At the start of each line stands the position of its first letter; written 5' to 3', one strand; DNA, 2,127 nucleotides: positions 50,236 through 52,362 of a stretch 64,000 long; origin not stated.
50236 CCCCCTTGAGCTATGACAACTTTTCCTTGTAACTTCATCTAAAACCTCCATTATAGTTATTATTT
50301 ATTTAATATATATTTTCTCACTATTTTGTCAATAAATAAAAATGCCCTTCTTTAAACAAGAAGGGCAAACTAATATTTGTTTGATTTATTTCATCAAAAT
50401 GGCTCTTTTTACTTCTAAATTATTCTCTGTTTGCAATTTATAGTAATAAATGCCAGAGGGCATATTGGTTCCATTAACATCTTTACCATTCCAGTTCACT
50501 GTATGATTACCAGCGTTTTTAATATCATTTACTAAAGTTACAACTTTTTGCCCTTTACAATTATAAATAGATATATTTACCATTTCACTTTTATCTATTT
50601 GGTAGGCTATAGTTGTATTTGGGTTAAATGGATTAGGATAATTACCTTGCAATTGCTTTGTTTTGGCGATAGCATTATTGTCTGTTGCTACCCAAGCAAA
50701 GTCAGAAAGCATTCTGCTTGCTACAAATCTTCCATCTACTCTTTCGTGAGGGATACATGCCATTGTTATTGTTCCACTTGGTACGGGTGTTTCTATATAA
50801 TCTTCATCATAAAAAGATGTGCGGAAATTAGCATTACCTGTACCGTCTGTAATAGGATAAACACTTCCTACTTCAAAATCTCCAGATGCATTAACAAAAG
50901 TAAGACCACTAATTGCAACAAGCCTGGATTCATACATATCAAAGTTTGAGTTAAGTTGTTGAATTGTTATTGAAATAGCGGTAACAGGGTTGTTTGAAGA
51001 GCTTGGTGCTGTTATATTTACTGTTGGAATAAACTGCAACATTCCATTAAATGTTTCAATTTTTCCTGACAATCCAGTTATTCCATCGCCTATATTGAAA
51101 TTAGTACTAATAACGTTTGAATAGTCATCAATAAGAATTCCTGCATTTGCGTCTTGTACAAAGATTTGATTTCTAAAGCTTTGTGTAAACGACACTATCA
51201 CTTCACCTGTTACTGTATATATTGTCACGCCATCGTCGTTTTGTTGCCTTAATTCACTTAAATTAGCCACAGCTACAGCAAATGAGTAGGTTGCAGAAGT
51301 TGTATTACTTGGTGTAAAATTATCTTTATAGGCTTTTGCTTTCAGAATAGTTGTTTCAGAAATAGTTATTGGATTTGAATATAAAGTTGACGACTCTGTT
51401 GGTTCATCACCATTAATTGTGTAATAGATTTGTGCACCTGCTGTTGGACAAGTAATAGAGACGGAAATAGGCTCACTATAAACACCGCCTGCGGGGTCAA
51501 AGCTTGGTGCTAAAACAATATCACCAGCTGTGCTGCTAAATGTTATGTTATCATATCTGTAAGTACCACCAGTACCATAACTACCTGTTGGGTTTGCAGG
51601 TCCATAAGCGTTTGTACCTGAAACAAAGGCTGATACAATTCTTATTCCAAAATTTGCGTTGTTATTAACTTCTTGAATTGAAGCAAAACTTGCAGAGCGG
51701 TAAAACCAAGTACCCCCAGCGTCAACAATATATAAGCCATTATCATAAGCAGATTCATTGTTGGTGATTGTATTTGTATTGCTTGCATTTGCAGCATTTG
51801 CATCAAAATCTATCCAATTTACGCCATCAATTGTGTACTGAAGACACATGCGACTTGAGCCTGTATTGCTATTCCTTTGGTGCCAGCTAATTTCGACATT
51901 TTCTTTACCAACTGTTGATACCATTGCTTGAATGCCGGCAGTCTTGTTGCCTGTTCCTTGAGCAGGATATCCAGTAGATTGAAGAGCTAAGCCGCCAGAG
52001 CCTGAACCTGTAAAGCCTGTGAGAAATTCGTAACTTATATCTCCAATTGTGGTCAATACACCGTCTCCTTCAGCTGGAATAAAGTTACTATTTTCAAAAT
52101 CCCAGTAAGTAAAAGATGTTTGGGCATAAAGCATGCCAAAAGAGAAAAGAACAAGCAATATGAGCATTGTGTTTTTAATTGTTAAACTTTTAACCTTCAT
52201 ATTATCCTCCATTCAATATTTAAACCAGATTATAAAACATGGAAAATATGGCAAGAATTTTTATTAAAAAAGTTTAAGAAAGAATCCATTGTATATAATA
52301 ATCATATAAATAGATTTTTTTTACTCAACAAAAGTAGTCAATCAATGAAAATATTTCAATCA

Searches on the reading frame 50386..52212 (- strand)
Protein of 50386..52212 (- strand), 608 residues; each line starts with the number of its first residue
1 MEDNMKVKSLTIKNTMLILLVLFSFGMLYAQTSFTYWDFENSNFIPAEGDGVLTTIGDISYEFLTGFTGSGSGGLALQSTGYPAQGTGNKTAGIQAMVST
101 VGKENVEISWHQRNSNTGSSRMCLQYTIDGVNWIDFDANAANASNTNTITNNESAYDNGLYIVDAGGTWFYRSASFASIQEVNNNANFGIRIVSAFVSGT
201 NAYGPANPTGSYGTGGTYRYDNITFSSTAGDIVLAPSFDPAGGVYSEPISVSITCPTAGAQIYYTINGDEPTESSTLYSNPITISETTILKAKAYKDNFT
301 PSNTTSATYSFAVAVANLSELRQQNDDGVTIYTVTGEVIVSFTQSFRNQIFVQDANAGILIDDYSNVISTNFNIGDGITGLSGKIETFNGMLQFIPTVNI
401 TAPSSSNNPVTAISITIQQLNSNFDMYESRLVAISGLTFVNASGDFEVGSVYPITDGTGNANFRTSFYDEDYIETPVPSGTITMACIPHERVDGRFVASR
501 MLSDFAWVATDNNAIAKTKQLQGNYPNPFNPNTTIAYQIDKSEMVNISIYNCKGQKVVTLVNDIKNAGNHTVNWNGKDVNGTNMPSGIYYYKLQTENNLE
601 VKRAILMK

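Call 10: search_protein_families(library=pfam, proteins=[window:50386-52212:-])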
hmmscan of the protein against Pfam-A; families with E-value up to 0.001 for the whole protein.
window:50386-52212:- (608 aa): 6 families
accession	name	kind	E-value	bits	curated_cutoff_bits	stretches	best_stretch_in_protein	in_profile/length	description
PF13290.12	CHB_HEX_C_1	-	4.7e-20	71.7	22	1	240-305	1-66/67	Chitobiase/beta-hexosaminidase C-terminal domain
PF13287.12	Fn3_assoc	-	2.3e-14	53.7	23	1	251-309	1-59/59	Fn3 associated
PF18962.6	Por_Secre_tail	-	2.3e-10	41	27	1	525-605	2-74/75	Secretion system C-terminal sorting domain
PF13860.13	FlgD_ig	-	2.7e-10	40.5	27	1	541-597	21-77/79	FlgD Ig-like domain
PF13585.12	CHU_C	-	1.4e-05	25.5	27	1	538-599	22-77/86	CHU_C Type IX secretion signal domain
PF18942.5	DUF5689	-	0.00047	20.5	28.6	1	334-487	28-199/217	Family of unknown function (DUF5689)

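Call 73: find_encoding_contigs(protein=window:50386-52212:-, flank=1500, max_places=10)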
Protein window:50386-52212:- (608 aa): 3 contigs read that carry it; 3 places shown.
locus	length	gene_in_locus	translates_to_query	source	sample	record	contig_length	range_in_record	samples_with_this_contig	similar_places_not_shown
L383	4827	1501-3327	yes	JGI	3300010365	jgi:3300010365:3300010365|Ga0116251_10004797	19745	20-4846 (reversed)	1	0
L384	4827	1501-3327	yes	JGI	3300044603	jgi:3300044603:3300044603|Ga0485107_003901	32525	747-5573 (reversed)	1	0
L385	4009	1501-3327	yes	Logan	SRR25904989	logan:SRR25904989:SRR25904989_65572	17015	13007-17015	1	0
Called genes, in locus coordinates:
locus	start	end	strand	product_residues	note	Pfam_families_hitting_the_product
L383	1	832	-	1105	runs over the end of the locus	PF07494:Reg_prop (faint), PF24684:Vgb_lyase (faint), PF07495:Y_Y_Y, PF07228:SpoIIE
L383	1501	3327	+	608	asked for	PF13290:CHB_HEX_C_1, PF13287:Fn3_assoc, PF13585:CHU_C (weak), PF13860:FlgD_ig, PF18962:Por_Secre_tail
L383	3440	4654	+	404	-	PF00365:PFK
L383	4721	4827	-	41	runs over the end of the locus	?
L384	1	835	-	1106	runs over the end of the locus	PF07494:Reg_prop (faint), PF24684:Vgb_lyase (faint), PF07495:Y_Y_Y, PF07228:SpoIIE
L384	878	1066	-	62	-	-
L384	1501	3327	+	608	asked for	PF13290:CHB_HEX_C_1, PF13287:Fn3_assoc, PF13585:CHU_C (weak), PF13860:FlgD_ig, PF18962:Por_Secre_tail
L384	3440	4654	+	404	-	PF00365:PFK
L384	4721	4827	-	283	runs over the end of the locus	PF03572:Peptidase_S41, PF28547:CHD_PDZ-protease (faint)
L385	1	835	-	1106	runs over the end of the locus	PF07494:Reg_prop (faint), PF24684:Vgb_lyase (faint), PF07495:Y_Y_Y, PF07228:SpoIIE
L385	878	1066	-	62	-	-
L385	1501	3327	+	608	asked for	PF13290:CHB_HEX_C_1, PF13287:Fn3_assoc, PF13585:CHU_C (weak), PF13860:FlgD_ig, PF18962:Por_Secre_tail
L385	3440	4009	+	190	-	?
